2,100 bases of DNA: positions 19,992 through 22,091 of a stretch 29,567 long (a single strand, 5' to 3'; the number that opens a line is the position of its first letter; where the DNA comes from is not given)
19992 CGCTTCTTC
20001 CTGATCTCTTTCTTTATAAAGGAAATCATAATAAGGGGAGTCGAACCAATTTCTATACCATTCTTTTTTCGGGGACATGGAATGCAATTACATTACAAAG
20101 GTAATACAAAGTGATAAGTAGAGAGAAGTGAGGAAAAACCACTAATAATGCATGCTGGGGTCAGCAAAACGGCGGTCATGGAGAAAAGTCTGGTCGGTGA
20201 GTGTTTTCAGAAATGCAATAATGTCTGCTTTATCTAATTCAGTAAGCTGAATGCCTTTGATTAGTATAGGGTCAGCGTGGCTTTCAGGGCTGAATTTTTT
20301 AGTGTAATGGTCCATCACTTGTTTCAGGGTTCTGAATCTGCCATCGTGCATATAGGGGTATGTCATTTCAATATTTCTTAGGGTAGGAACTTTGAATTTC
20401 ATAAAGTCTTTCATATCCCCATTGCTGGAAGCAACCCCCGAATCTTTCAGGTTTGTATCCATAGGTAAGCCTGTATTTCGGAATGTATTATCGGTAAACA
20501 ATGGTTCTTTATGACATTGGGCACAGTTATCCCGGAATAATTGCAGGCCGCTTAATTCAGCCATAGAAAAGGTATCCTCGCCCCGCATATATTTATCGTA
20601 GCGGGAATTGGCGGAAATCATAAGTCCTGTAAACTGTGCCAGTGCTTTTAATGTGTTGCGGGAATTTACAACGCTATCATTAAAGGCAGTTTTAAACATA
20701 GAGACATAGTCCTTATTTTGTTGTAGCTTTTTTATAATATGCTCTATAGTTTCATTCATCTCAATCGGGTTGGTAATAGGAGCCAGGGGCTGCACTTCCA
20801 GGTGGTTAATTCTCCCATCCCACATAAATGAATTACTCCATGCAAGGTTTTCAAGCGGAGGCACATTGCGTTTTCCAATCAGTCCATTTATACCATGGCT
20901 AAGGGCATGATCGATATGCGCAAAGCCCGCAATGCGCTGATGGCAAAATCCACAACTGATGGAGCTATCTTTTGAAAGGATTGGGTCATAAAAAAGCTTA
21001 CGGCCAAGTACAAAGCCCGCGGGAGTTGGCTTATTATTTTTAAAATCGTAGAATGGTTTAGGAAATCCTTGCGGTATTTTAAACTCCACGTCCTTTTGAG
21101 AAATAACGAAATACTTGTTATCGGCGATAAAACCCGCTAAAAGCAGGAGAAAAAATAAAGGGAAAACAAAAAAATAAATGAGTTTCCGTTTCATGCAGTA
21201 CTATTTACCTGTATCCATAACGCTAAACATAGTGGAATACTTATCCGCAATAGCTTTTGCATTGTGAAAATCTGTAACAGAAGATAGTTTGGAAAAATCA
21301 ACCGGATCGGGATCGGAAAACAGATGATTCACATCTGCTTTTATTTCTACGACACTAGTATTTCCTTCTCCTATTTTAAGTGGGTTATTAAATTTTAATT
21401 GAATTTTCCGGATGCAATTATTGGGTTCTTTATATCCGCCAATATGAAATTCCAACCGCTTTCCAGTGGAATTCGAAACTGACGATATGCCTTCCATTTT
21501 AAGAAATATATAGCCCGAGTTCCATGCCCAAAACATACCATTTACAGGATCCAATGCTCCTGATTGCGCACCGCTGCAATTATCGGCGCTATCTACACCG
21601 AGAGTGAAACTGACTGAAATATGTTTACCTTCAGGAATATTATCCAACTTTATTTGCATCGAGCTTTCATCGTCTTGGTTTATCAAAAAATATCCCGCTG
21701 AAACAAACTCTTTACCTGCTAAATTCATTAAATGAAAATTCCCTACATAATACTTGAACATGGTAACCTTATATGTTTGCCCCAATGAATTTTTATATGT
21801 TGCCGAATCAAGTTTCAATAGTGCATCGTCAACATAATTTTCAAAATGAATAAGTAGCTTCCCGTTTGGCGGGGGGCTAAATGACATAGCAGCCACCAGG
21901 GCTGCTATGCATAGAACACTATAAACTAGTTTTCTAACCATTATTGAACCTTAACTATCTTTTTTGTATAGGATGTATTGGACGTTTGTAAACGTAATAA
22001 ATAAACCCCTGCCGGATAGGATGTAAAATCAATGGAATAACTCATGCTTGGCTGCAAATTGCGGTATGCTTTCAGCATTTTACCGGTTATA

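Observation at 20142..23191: Three-gene YHYH(T9SS)-MbnP-MbnH module with no methanobactin genes: candidate copper-handling / Trp-modification system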

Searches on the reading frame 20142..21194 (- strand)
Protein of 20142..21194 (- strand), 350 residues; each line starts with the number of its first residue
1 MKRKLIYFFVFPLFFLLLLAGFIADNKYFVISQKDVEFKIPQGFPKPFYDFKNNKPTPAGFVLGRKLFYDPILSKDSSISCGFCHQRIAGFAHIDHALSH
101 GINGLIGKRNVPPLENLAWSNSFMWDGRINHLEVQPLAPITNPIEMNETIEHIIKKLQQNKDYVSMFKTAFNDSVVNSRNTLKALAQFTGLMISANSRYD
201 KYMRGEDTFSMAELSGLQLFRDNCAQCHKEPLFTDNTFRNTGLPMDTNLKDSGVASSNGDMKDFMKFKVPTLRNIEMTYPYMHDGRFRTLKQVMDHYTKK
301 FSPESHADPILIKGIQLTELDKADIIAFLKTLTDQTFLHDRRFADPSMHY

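Call 3: search_protein_families(library=pfam, proteins=[window:20142-21194:-], max_evalue=0.01)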
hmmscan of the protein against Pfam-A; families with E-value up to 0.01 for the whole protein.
window:20142-21194:- (350 aa): 3 families
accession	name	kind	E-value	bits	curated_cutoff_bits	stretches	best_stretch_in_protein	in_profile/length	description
PF03150.19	CCP_MauG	-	3.1e-53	180.8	25.6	2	59-207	2-148/149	Di-haem cytochrome c peroxidase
PF00034.26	Cytochrom_C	-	7.6e-05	24.4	21.3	1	216-332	4-89/90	Cytochrome c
PF13442.11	Cytochrome_CBB3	-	0.0014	19.4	27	0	215-244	5-33/68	Cytochrome C oxidase, cbb3-type, subunit III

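Call 4: search_protein_families(library=ncbifam, proteins=[window:20142-21194:-], max_evalue=0.01)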
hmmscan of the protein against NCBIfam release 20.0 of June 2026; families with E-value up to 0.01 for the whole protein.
window:20142-21194:- (350 aa): 6 families
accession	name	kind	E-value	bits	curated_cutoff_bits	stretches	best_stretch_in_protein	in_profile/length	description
TIGR04039.1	MXAN_0977_Heme2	hypoth_equivalog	1.5e-62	211.6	362.85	1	53-346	4-335/336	MbnH family di-heme enzyme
TIGR03791.1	TTQ_mauG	equivalog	1.6e-52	178.5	443.85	1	61-334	6-280/291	tryptophan tryptophylquinone biosynthesis enzyme MauG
TIGR03981.2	SAM_quin_mod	hypoth_equivalog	1.3e-22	80.2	340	2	146-298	194-359/411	His-Xaa-Ser system-associated MauG-like protein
NF050122.1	bc1_QcrC_actin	exception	0.00066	19.1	200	0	212-229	135-152/253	cytochrome bc1 complex diheme cytochrome c subunit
NF040606.1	CytoC_perox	subfamily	0.0019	17.5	150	0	215-234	300-319/524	di-heme-cytochrome C peroxidase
NF052341.1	hydrazine_gamma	equivalog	0.0055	15.7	625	0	266-331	280-338/339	hydrazine synthase subunit gamma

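Call 20: search_solved_structures(query=window:20142-21194:-, max_evalue=0.001, show_alignments=2)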
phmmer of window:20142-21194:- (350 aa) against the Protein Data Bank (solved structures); distinct sequences matched with E-value up to 0.001: 29.
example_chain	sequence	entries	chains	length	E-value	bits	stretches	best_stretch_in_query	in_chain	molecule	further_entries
1iqc_A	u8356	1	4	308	4.4e-40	141.7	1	56-298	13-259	di-heme peroxidase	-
6e1c_A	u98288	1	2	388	5.7e-38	134.7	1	38-346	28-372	Di-heme enzyme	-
3o5c_A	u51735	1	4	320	8.4e-38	134.2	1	58-335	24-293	Cytochrome c551 peroxidase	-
3hq9_A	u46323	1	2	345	2.9e-35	125.9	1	48-294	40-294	Cytochrome c551 peroxidase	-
9qdt_A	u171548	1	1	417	4.7e-35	125.1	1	42-293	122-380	Probable cytochrome c peroxidase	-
3hq8_A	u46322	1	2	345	2e-34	123.1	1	48-294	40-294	Cytochrome c551 peroxidase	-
3hq6_A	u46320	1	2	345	3.7e-34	122.2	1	48-294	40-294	Cytochrome c551 peroxidase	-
6qkn_A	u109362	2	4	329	3.2e-33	119.1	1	57-292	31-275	Cytochrome-c peroxidase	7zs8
6fu3_A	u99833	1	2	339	3.4e-33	119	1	58-292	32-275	Protein CcpR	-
3hq7_A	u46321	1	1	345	5.9e-33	118.3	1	48-294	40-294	Cytochrome c551 peroxidase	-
4aal_A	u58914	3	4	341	6.2e-32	114.9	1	49-334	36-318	CYTOCHROME C551 PEROXIDASE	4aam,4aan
4aao_A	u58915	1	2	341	4.6e-31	112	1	49-334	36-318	CYTOCHROME C551 PEROXIDASE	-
2c1u_A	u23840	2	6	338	3.7e-29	105.8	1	59-336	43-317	DI-HAEM CYTOCHROME C PEROXIDASE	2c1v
1zzh_A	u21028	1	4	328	4.3e-28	102.2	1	53-294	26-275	cytochrome c peroxidase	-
1nml_A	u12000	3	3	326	1.3e-27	100.7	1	51-295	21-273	di-haem cytochrome c peroxidase | Cytochrome c peroxidase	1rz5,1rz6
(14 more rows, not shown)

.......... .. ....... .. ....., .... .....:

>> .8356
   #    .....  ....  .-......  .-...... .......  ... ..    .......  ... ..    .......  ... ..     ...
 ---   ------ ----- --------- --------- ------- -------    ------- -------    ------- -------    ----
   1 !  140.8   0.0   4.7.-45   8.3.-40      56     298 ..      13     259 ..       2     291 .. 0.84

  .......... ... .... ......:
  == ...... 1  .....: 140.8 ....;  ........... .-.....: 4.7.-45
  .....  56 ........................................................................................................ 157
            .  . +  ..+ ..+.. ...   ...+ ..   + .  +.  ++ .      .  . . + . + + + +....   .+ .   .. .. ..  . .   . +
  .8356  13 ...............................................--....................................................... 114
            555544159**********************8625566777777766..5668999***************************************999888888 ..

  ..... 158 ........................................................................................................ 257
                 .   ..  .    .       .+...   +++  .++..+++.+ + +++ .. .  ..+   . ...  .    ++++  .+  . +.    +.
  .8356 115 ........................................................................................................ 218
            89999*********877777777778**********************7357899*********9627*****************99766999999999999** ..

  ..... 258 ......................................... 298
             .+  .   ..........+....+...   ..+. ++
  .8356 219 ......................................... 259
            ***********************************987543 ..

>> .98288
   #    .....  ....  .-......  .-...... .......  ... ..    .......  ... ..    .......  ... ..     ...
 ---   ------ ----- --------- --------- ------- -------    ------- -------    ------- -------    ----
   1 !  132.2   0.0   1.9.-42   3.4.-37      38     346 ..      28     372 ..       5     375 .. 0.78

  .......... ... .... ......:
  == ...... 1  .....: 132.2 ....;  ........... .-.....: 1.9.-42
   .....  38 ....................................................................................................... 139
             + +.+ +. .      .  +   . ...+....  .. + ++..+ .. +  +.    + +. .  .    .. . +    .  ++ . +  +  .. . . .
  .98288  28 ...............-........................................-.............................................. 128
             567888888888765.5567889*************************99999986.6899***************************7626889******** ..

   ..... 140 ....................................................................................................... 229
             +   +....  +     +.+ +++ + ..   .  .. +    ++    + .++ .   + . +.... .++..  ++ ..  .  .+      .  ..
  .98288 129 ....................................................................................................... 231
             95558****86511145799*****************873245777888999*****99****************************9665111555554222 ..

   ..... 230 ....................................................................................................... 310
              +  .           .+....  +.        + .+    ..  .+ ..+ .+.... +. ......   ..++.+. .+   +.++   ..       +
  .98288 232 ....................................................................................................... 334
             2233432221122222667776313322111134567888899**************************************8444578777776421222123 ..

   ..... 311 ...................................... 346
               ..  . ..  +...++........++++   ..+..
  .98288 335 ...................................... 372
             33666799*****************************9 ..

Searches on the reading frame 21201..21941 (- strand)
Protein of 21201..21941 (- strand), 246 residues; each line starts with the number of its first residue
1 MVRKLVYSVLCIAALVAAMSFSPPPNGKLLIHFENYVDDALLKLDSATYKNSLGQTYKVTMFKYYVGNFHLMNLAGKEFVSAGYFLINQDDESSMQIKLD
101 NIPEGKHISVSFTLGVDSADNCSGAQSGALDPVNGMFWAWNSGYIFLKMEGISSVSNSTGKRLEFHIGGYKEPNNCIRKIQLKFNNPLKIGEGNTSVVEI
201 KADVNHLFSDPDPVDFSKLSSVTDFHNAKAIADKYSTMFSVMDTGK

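Call 3: search_protein_families(library=pfam, proteins=[window:21201-21941:-], max_evalue=0.01)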
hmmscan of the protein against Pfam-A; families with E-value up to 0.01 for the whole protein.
window:21201-21941:- (246 aa): 1 family
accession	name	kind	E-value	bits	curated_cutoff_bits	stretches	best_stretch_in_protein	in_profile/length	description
PF20243.3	MbnP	-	3.8e-51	174.1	27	1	27-219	2-184/189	MbnP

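Call 4: search_protein_families(library=ncbifam, proteins=[window:21201-21941:-], max_evalue=0.01)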
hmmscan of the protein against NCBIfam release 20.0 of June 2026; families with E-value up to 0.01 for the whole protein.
window:21201-21941:- (246 aa): 1 family
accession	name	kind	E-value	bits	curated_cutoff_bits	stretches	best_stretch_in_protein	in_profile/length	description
TIGR04052.2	MbnP_like_WxW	equivalog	2.1e-11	43.7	140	1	100-209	93-206/257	MbnP family copper-binding protein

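Call 19: search_solved_structures(query=window:21201-21941:-, max_evalue=1, show_alignments=2)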
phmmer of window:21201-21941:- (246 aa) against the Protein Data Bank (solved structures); distinct sequences matched with E-value up to 1: 1.
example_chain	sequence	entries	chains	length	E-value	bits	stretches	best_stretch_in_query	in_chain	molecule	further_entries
6tda_L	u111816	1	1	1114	0.025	17.4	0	138-180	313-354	Chromatin structure-remodeling complex protein RSC8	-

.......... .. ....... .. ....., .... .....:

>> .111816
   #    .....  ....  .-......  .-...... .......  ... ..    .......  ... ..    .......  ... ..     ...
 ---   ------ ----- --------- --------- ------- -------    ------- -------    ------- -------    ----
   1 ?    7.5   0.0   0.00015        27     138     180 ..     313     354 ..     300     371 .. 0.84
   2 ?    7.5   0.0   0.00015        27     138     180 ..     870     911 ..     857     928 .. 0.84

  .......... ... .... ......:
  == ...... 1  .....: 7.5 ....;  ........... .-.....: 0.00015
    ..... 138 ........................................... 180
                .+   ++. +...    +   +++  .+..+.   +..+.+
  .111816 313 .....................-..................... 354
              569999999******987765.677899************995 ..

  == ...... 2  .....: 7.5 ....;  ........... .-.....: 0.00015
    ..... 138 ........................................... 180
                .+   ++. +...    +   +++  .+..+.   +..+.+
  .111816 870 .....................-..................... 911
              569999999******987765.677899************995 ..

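Call 37: search_solved_structures(query=A1, max_evalue=1, show_alignments=2)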
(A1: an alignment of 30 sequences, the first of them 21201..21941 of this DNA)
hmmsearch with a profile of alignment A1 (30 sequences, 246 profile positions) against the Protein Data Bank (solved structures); distinct sequences matched with E-value up to 1: 0.

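Call 46: predict_structure(alignment_id=A1)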
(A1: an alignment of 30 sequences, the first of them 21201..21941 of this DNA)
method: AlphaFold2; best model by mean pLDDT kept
length: 246 residues; sequences in the alignment: 30
mean_pLDDT: 86.4   pTM: 0.80
mean pLDDT of the five models: 86.4, 86.4, 85.4, 85.3, 82.2
residues with pLDDT >= 90: 152; 70-90: 56; 50-70: 34; < 50: 4
segments of 3 or more residues with pLDDT < 50: none
pLDDT, mean of each block of 10 residues (from residue 1): 87 86 83 97 97 96 93 96 90 94 95 73 53 59 77 96 84 79 95 93 91 92 86 92 70
secondary structure, 60 per line:
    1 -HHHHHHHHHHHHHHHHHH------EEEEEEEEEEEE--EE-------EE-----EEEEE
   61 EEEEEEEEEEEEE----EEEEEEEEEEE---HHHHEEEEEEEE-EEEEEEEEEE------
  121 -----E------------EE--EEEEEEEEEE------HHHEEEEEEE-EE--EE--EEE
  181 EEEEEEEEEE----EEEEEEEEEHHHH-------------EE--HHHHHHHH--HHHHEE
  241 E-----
elements in order: H2-19 E26-37 E56-73 E78-88 H92-95 E96-103 E105-114 E143-152 E162-168 E178-190 E195-203 H204-207 H225-232 H235-238 E239-241

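Call 50: fold_search(model_id=the predicted structure, library=pdb)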
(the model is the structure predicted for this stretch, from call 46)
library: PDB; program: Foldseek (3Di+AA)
matches with E <= 10: 927; with E <= 0.001: 6
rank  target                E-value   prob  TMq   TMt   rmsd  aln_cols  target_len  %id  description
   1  7l6g_B                6.2e-08  1.00  0.51  0.45   6.1       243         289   16  MbnP from Methylosinus trichosporium (released 2021-05-26)
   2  7l6g_D                1.6e-07  1.00  0.56  0.49   6.0       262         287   16  MbnP from Methylosinus trichosporium (released 2021-05-26)
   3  7l6g_C                1.7e-07  1.00  0.53  0.46   5.9       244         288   16  MbnP from Methylosinus trichosporium (released 2021-05-26)
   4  7l6g_E                2.1e-07  1.00  0.54  0.46   5.8       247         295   14  MbnP from Methylosinus trichosporium (released 2021-05-26)
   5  7l6g_A                2.6e-07  1.00  0.52  0.45   5.8       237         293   16  MbnP from Methylosinus trichosporium (released 2021-05-26)
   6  7l6g_F                1.1e-06  1.00  0.53  0.46   5.6       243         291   15  MbnP from Methylosinus trichosporium (released 2021-05-26)
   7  2mca_MODEL_1_A        3.1e-02  0.82  0.21  0.41   9.9       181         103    8  NMR structure of the protein YP_002937094.1 from Eubacterium rectale (released 2013-09-04)
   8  6rpt_A                4.2e-02  0.25  0.17  0.30  17.2       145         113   14  Structure of tick complement inhibitor CirpT1 complexed with macroglobubulin domain 4 of human complement C5 (released 2020-01-08)
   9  9mvz_A                4.2e-02  0.16  0.12  0.19  27.2       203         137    8  Tripartite complex of MmpL5-S5-AcpM from Mycolicibacterium smegmatis (released 2025-07-30)
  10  3pvm_A                4.2e-02  0.14  0.18  0.04  20.0       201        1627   12  Structure of Complement C5 in Complex with CVF (released 2011-01-19)
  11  2xid_B                4.4e-02  0.38  0.16  0.10   9.0       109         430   13  Pilus-presented adhesin, Spy0125 (Cpa), P212121 form (DLS) (released 2010-08-04)
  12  3rkp_A                5.5e-02  0.63  0.23  0.17   7.4       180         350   13  Crystal structure of BcpA*(D312A), the major pilin subunit of Bacillus cereus (released 2012-05-30)
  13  8coe_C                6.2e-02  0.12  0.17  0.08  20.5       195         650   13  complement C5 in complex with the LCP0195 nanobody (released 2024-01-03)
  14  4bug_A                6.6e-02  0.47  0.18  0.12   7.2       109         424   11  Pilus-presented adhesin, Spy0125 (Cpa), Cys426Ala mutant (released 2013-10-09)
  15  4bug_B                6.6e-02  0.44  0.18  0.11   7.3       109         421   11  Pilus-presented adhesin, Spy0125 (Cpa), Cys426Ala mutant (released 2013-10-09)
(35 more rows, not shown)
